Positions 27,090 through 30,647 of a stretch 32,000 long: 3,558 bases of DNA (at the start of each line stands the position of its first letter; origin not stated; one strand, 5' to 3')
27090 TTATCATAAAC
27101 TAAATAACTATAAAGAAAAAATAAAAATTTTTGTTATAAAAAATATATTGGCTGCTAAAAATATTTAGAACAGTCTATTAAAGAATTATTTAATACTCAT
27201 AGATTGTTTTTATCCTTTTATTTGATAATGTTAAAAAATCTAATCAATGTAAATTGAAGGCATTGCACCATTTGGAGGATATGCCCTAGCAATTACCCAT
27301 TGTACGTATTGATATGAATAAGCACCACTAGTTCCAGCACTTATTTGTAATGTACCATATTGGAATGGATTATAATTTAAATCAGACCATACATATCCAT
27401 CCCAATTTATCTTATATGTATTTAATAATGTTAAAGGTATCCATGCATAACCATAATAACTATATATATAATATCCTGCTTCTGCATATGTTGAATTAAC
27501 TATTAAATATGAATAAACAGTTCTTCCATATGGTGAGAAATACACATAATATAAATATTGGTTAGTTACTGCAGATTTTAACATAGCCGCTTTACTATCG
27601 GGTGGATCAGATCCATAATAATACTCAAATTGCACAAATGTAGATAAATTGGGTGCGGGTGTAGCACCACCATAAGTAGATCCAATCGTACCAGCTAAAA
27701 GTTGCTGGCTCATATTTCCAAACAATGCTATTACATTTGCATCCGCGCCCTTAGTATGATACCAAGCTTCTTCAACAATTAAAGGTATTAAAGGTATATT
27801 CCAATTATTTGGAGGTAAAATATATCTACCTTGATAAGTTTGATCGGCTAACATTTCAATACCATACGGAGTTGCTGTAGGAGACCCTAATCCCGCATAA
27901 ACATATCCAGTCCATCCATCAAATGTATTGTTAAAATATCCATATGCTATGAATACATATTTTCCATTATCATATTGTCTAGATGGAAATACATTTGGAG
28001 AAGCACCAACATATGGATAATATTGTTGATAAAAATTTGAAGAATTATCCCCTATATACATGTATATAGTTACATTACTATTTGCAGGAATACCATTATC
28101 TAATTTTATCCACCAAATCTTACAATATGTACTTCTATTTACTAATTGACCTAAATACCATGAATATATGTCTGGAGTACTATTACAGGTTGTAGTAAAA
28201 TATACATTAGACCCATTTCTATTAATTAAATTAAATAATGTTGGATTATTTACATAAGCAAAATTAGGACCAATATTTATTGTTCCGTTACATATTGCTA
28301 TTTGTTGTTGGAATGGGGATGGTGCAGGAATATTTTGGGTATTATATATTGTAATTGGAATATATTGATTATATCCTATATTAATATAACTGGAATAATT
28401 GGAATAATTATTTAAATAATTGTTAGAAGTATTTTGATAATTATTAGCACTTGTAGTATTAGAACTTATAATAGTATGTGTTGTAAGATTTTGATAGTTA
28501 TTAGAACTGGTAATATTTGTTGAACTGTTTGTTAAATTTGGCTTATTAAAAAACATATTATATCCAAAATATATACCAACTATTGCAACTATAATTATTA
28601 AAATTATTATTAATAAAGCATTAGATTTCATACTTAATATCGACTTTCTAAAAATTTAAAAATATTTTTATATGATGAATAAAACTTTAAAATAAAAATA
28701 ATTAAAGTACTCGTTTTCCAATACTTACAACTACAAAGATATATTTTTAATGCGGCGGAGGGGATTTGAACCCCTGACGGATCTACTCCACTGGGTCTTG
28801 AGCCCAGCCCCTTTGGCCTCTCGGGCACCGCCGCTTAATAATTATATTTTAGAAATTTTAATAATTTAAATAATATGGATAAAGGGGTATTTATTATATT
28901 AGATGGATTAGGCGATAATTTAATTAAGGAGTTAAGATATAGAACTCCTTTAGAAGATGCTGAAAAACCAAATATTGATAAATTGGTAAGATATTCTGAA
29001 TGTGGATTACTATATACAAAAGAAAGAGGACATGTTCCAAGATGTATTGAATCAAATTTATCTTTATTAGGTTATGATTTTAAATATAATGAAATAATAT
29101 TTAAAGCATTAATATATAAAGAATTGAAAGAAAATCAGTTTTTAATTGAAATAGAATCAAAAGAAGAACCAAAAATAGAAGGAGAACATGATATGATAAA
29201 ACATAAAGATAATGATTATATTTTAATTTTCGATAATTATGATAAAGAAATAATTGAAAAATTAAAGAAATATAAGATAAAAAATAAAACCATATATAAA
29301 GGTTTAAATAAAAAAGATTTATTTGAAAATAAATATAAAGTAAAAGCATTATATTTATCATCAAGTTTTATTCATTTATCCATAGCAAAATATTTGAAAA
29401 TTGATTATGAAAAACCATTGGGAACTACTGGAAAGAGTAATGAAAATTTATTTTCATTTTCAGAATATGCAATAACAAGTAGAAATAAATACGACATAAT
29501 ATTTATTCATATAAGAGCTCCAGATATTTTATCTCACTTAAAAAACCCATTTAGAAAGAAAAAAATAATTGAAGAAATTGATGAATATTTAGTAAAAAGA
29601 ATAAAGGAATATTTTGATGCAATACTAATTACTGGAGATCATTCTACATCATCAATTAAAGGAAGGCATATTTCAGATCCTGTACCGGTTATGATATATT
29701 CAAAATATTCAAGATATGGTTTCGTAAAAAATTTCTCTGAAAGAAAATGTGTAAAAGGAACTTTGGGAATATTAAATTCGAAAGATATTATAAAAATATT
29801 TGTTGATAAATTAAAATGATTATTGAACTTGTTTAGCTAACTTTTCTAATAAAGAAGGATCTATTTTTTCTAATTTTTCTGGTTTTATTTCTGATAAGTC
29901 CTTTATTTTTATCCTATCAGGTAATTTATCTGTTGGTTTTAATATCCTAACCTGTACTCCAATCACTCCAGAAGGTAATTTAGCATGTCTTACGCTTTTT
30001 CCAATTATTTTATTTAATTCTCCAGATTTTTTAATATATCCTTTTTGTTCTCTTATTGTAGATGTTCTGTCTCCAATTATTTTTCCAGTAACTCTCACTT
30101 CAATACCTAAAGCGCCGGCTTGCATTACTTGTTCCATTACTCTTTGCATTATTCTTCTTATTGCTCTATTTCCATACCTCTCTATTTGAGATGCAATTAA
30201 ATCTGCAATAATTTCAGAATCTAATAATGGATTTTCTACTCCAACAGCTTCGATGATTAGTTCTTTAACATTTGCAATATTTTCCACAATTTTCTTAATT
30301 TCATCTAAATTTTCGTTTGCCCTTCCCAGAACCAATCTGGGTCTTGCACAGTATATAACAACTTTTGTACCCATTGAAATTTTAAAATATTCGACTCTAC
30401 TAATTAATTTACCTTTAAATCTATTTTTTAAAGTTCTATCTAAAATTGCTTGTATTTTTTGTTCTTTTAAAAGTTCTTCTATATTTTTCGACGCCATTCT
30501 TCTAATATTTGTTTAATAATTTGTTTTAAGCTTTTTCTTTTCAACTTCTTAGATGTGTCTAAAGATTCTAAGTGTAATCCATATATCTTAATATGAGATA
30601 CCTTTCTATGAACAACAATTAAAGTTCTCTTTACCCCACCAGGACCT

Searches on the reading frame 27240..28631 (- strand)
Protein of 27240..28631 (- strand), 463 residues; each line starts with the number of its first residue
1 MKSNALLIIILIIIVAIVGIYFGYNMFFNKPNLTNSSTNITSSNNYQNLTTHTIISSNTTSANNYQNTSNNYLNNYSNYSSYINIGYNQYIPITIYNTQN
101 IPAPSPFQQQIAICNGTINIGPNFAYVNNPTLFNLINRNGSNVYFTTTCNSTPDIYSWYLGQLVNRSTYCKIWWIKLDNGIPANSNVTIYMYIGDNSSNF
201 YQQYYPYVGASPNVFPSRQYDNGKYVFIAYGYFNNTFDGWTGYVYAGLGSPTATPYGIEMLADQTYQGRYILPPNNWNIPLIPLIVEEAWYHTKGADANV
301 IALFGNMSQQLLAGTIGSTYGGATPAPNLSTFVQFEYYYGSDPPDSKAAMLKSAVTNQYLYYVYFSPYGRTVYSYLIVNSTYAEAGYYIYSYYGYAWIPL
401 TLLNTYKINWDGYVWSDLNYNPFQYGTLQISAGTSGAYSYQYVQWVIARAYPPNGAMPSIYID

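Call 7: search_protein_families(library=pfam, proteins=[window:27240-28631:-], max_evalue=1)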
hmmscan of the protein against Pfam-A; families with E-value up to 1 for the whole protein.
window:27240-28631:- (463 aa): 1 family
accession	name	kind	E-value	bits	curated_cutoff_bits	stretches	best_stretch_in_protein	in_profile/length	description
PF16118.10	DUF4834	-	0.17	13.3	27.8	1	6-69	8-70/99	Domain of unknown function (DUF4834)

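Call 26: search_protein_families(library=ncbifam, proteins=[window:27240-28631:-], max_evalue=1)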
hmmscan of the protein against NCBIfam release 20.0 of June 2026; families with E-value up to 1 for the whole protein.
window:27240-28631:- (463 aa): 3 families
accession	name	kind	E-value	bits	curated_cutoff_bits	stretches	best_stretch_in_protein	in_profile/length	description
NF042931.1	SAG1386_EF1546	equivalog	0.013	15.6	80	1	5-67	33-96/158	SAG1386/EF1546 family surface-associated protein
NF040508.1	LVIS_2131_fam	hypoth_equivalog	0.013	15.5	100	1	4-79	43-116/202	LVIS_2131 family protein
NF033092.0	HK_WalK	equivalog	0.34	9.4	725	1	7-79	11-83/594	cell wall metabolism sensor histidine kinase WalK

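Call 34: find_encoding_contigs(protein=window:27240-28631:-, flank=10000, max_places=4)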
Protein window:27240-28631:- (463 aa): no gene with exactly this product is on record in the collection.

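Call 89: predict_structure(alignment_id=A3)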
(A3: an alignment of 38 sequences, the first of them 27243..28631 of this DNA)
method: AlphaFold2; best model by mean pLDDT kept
length: 463 residues; sequences in the alignment: 38
mean_pLDDT: 69.0   pTM: 0.59
mean pLDDT of the five models: 69.0, 67.2, 64.1, 60.9, 57.9
residues with pLDDT >= 90: 91; 70-90: 200; 50-70: 55; < 50: 117
segments of 3 or more residues with pLDDT < 50: 25-82, 204-237, 392-410, 453-456
pLDDT, mean of each block of 10 residues (from residue 1): 79 85 50 27 26 30 26 30 67 85 76 81 73 81 84 70 71 76 89 82 38 25 35 49 89 79 91 76 77 80 93 93 94 90 90 94 79 80 78 41 36 80 90 89 73 52 57
secondary structure, 60 per line:
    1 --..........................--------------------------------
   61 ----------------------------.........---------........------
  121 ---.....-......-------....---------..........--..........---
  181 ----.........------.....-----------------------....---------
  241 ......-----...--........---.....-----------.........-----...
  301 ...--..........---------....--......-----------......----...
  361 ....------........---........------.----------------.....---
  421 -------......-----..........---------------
elements in order: H3-28 E89-97 E107-114 E124-128 H130-135 E143-146 E156-165 E168-177 E185-193 H200-204 E228-231 E241-246 E252-254 E257-264 E268-272 E284-292 E298-303 E306-312 E325-328 E331-336 E348-353 E358-364 E371-378 E382-389 E413-417 E428-433 E439-448

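Call 92: fold_search(model_id=the predicted structure, library=pdb)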
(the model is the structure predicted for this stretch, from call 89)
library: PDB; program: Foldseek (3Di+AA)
matches with E <= 10: 1151; with E <= 0.001: 118
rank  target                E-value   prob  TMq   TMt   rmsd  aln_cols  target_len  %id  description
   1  8jp7_A                5.3e-08  1.00  0.33  0.45   6.3       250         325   14  Cryo-EM structure of the head region of full-length ERGIC-53 with MCFD2 (Substate B) (released 2024-04-17)
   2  8jpg_A                1.5e-07  1.00  0.32  0.32   6.3       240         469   13  Cryo-EM structure of full-length ERGIC-53 with MCFD2 (released 2024-04-17)
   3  3whu_A                2.0e-07  1.00  0.34  0.65   5.0       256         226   12  Crystal structure of ERGIC-53/MCFD2, Calcium/Man2-bound form (released 2014-01-15)
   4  4m3c_B                2.4e-07  1.00  0.34  0.61   5.3       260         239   13  Structure of a binary complex between homologous tetrameric legume lectins from Butea monosperma and Spatholobus parvi (released 2013-09-18)
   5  4ygc_A                2.8e-07  1.00  0.33  0.62   5.3       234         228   13  Crystal structure of ERGIC-53/MCFD2, monoclinic calcium-bound form 1 (released 2016-04-06)
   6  8jp4_A                2.8e-07  1.00  0.34  0.46   6.4       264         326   14  Cryo-EM structure of the head region of full-length ERGIC-53 with MCFD2 (form A) (released 2024-04-17)
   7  8jp4_B                2.8e-07  1.00  0.34  0.49   7.8       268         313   13  Cryo-EM structure of the head region of full-length ERGIC-53 with MCFD2 (form A) (released 2024-04-17)
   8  8jpg_B                3.5e-07  1.00  0.32  0.32   6.9       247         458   14  Cryo-EM structure of full-length ERGIC-53 with MCFD2 (released 2024-04-17)
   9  4gkx_A                4.4e-07  1.00  0.33  0.61   5.0       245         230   14  Crystal structure of a carbohydrate-binding domain (released 2013-06-05)
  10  3a4u_A                4.4e-07  1.00  0.32  0.60   6.0       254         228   12  Crystal structure of MCFD2 in complex with carbohydrate recognition domain of ERGIC-53 (released 2010-01-05)
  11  1r1z_A                5.4e-07  1.00  0.34  0.60   7.3       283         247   12  The Crystal structure of the Carbohydrate recognition domain of the glycoprotein sorting receptor p58/ERGIC-53 reveals (released 2003-12-16)
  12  9vbz_A                8.4e-07  1.00  0.33  0.58   5.7       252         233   11  Lectin FRIL from Lablab purpureus complexed to oligomannose (released 2026-03-18)
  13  4m3c_A                1.0e-06  1.00  0.34  0.59   5.2       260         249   14  Structure of a binary complex between homologous tetrameric legume lectins from Butea monosperma and Spatholobus parvi (released 2013-09-18)
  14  2bqp_A                1.2e-06  1.00  0.35  0.66   4.6       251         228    9  THE STRUCTURE OF THE PEA LECTIN-D-GLUCOPYRANOSE COMPLEX (released 1998-12-16)
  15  5t7p_A                1.2e-06  1.00  0.34  0.63   5.0       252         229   11  Crystal structure of Pisum arvense lectin (PAL) complexed with X-Man (released 2017-08-09)
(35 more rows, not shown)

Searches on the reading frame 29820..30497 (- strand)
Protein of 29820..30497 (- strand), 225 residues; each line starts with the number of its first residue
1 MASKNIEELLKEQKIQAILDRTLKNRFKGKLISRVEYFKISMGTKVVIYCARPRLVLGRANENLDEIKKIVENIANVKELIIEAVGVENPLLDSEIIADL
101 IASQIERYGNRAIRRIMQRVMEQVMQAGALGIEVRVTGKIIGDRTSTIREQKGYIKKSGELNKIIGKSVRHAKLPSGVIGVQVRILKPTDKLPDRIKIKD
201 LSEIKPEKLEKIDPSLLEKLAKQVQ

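Call 13: search_protein_families(library=pfam, proteins=[window:29820-30497:-], max_evalue=0.001)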
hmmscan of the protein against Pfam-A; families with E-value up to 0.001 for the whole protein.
window:29820-30497:- (225 aa): 2 families
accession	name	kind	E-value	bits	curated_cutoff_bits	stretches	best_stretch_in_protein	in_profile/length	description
PF00189.25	Ribosomal_S3_C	-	1.7e-14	54.5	34.1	1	101-185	1-83/83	Ribosomal protein S3, C-terminal domain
PF07650.23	KH_2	-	7e-05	23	22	1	22-75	5-58/78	KH domain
